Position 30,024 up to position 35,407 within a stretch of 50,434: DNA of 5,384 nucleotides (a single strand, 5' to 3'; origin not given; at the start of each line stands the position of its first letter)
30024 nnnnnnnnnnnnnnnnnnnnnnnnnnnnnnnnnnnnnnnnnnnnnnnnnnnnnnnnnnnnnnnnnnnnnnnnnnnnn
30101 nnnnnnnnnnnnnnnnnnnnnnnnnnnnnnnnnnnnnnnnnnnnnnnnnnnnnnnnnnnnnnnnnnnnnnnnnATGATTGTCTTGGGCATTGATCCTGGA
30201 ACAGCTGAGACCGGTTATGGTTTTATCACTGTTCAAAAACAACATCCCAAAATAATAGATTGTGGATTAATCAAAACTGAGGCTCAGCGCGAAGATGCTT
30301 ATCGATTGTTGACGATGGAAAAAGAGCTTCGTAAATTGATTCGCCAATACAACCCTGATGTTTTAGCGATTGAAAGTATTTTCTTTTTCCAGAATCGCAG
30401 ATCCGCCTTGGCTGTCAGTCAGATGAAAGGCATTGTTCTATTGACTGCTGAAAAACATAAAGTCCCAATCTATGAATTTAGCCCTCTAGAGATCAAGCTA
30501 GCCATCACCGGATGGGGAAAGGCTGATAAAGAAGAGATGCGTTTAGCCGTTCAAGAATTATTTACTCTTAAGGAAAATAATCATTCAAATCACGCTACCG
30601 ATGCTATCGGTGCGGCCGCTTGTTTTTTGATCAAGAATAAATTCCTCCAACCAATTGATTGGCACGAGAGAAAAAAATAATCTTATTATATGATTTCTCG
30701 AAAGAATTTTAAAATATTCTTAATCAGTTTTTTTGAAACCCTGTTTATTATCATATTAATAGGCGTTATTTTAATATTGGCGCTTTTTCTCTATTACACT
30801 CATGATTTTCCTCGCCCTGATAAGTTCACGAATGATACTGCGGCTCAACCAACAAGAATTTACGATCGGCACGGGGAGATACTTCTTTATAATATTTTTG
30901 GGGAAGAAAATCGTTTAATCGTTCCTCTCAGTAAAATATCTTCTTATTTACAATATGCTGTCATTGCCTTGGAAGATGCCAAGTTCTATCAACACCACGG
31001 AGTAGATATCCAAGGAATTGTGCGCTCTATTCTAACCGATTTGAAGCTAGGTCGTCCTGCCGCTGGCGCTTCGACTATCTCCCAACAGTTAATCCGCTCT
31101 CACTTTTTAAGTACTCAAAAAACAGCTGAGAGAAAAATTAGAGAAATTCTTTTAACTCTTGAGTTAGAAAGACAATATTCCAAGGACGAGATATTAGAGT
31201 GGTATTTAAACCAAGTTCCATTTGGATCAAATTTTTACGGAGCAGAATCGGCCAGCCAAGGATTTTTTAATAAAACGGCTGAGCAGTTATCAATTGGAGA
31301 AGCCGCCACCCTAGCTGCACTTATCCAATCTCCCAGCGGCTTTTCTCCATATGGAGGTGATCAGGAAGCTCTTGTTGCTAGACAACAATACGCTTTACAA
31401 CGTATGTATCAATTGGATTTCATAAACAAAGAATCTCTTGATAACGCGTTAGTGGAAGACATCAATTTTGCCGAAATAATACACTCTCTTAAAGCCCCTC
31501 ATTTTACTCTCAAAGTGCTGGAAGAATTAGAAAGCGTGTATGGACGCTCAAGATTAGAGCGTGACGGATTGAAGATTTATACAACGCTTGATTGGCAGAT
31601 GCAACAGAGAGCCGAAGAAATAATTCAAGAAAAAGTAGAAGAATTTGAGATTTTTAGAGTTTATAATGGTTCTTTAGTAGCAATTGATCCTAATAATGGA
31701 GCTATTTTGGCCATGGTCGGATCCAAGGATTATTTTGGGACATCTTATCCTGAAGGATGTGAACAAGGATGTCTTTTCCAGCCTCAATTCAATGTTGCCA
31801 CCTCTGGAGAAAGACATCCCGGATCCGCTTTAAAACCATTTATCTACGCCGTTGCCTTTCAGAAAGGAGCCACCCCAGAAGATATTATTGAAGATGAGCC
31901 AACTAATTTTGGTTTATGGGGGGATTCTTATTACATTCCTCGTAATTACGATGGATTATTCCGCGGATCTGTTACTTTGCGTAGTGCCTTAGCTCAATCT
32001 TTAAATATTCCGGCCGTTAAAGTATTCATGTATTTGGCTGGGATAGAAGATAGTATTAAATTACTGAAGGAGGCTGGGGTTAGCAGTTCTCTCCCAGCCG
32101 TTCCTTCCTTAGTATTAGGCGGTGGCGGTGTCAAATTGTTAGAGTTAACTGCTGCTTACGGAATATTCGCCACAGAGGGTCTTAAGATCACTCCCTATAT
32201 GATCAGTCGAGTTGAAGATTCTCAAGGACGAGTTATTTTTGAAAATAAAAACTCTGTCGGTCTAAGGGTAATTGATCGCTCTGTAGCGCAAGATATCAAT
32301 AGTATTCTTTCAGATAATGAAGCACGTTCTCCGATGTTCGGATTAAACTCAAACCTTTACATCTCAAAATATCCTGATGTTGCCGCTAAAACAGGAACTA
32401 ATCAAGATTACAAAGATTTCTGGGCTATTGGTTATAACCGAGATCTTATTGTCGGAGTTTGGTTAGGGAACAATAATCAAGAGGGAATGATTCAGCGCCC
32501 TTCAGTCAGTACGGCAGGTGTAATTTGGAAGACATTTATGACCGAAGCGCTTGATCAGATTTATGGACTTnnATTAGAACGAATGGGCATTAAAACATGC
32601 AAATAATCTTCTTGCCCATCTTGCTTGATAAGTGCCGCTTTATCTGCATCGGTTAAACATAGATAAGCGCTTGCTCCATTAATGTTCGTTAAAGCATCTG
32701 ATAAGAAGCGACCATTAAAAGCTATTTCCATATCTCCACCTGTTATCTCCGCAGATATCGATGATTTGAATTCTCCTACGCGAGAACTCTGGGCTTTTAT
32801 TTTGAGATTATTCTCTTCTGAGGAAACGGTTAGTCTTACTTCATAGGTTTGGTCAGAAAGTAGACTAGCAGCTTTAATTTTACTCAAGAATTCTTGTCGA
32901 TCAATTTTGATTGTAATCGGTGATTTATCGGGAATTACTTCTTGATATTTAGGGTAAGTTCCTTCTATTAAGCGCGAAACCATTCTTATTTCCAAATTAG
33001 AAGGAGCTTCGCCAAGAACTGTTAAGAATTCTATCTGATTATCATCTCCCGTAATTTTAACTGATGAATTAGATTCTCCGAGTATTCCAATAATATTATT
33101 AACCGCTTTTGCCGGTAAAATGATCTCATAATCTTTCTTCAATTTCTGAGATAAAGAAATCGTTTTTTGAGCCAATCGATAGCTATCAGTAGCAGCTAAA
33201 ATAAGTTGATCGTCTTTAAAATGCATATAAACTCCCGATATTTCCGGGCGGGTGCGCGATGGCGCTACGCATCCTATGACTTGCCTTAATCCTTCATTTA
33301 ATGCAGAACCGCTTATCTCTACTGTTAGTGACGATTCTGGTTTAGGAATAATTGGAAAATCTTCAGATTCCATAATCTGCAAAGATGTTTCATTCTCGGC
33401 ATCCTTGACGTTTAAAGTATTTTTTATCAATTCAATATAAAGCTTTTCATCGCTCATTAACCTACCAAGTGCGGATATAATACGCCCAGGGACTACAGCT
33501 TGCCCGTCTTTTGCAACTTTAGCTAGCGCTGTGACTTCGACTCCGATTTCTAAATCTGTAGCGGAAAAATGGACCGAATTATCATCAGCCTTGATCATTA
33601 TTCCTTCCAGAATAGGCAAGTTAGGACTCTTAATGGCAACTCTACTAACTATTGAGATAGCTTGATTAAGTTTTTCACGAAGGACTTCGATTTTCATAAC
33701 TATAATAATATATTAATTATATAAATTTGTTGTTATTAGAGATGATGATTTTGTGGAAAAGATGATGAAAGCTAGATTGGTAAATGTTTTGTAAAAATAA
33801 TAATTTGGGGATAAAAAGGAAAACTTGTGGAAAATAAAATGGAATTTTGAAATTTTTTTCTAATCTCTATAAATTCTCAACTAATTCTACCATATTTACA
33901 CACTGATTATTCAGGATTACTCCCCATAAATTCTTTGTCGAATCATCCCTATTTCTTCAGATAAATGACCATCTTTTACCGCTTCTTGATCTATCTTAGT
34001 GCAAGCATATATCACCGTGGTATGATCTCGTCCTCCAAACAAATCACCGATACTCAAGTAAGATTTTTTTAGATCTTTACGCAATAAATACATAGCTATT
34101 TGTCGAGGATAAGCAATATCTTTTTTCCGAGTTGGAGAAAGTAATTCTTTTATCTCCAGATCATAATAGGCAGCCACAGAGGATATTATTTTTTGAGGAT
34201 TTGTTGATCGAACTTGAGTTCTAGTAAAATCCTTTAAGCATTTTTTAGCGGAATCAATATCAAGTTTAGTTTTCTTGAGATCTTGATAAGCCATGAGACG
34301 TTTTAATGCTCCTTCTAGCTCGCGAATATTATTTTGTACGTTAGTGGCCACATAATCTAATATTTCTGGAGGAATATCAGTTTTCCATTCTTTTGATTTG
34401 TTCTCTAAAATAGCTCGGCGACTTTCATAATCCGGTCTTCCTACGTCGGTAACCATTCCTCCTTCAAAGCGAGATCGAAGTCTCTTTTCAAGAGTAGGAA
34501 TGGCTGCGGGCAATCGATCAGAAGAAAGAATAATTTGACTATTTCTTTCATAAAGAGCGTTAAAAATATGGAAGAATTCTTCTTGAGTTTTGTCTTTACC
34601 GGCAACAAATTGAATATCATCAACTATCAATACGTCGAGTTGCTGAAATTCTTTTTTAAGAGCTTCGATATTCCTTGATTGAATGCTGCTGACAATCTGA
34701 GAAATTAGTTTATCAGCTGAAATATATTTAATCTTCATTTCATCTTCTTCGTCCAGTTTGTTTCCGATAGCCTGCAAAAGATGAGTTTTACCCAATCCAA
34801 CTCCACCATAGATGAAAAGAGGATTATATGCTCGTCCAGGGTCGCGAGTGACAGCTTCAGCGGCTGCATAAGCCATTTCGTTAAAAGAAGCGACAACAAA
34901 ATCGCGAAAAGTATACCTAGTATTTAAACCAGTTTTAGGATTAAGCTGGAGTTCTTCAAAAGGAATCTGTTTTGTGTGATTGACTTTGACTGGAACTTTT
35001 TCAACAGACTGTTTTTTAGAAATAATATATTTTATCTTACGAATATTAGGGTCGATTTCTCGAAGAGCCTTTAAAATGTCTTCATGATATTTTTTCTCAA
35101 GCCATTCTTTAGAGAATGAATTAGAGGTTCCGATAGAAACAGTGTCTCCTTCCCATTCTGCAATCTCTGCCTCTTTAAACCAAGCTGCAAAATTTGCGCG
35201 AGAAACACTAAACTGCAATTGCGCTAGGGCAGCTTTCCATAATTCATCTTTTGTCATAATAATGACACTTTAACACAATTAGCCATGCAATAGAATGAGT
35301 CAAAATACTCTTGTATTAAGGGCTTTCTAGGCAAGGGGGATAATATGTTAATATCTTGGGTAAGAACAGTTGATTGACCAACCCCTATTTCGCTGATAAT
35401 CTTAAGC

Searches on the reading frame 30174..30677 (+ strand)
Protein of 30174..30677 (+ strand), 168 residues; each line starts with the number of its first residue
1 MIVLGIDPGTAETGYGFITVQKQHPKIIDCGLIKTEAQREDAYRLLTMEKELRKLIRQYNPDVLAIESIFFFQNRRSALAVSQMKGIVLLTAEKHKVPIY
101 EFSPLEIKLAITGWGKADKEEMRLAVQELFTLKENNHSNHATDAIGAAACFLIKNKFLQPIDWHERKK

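Call 76: search_protein_families(library=pfam, proteins=[window:30174-30677:+], max_evalue=0.0001)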
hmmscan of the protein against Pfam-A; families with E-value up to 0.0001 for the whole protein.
window:30174-30677:+ (168 aa): 1 family
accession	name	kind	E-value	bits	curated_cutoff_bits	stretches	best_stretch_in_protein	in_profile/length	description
PF02075.23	RuvC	-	2.2e-37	128.6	22.2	1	3-150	1-147/148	Crossover junction endodeoxyribonuclease RuvC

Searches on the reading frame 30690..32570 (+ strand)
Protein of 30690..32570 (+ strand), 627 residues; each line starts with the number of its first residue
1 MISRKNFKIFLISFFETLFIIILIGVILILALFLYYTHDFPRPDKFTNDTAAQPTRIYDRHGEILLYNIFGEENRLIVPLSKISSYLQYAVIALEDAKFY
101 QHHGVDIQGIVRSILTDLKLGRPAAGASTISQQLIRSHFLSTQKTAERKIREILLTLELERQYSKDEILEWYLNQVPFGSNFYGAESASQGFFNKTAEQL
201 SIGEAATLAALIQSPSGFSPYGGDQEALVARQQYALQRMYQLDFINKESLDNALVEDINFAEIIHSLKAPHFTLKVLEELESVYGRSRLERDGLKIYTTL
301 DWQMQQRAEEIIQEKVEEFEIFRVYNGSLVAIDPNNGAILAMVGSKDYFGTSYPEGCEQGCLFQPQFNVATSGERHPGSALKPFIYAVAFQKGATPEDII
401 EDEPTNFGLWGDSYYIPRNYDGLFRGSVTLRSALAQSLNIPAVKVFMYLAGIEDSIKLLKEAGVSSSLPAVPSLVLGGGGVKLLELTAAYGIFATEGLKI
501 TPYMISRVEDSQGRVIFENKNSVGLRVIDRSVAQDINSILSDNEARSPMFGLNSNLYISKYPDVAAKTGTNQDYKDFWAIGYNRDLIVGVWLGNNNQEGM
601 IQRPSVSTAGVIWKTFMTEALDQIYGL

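Call 76: search_protein_families(library=pfam, proteins=[window:30690-32570:+], max_evalue=0.0001)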
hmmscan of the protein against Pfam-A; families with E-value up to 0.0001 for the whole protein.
window:30690-32570:+ (627 aa): 2 families
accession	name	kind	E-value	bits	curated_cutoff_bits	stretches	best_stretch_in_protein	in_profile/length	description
PF00912.28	Transgly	-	5.7e-58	195.7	27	1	71-239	9-177/178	Transglycosylase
PF00905.27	Transpeptidase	-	8.8e-21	74.8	22.1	1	327-584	1-266/299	Penicillin binding protein transpeptidase domain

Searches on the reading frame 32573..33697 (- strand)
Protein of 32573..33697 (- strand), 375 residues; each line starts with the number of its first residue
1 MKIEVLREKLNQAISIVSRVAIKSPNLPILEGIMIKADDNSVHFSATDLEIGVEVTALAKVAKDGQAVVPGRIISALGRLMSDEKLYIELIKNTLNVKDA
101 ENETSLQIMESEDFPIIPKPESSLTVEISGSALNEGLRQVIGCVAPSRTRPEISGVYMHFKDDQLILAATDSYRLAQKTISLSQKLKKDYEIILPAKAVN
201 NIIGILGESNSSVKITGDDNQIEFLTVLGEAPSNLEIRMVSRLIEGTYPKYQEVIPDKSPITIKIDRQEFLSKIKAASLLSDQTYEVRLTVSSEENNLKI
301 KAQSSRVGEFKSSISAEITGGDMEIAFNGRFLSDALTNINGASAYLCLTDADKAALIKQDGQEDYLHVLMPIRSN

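Call 76: search_protein_families(library=pfam, proteins=[window:32573-33697:-], max_evalue=0.0001)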
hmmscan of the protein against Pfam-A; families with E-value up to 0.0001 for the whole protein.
window:32573-33697:- (375 aa): 3 families
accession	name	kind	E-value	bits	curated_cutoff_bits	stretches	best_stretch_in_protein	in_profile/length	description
PF00712.24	DNA_pol3_beta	-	1.7e-30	106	24.4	2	1-118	1-120/120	DNA polymerase III beta subunit, N-terminal domain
PF02767.21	DNA_pol3_beta_2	-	5.2e-28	98.1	27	2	128-250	2-116/116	DNA polymerase III beta subunit, central domain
PF02768.20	DNA_pol3_beta_3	-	9.6e-26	90.4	27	1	253-373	2-121/121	DNA polymerase III beta subunit, C-terminal domain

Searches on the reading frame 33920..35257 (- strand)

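Call 77: search_protein_families(library=pfam, proteins=[window:33920-35257:-], max_evalue=0.0001)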
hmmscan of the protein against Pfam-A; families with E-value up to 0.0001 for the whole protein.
window:33920-35257:- (446 aa): 8 families
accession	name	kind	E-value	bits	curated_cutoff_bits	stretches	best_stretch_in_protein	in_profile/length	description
PF00308.24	Bac_DnaA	-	4e-63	212.9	23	1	111-271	1-162/162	Bacterial DnaA ATPAse domain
PF08299.17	Bac_DnaA_C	-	1.4e-27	96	31.5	1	354-422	1-69/69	Bacterial dnaA protein helix-turn-helix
PF11638.13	DnaA_N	-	1.6e-12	47.4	24.6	1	5-66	2-64/65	DnaA N-terminal domain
PF01695.23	IstB_IS21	-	4.2e-11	43.3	24.1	1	147-246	95-193/238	IstB-like ATP binding protein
PF00004.35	AAA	-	3.2e-07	31.3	21.2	1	148-264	2-123/131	ATPase family associated with various cellular activities (AAA)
PF01637.24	ATPase_2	-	7.6e-06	26.3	33.2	1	144-257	20-126/225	ATPase domain predominantly from Archaea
PF13401.12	AAA_22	-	3.5e-05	24.6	27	0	146-241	7-117/130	AAA domain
PF13173.12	AAA_14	-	4.6e-05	23.9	27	0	145-246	3-97/129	AAA domain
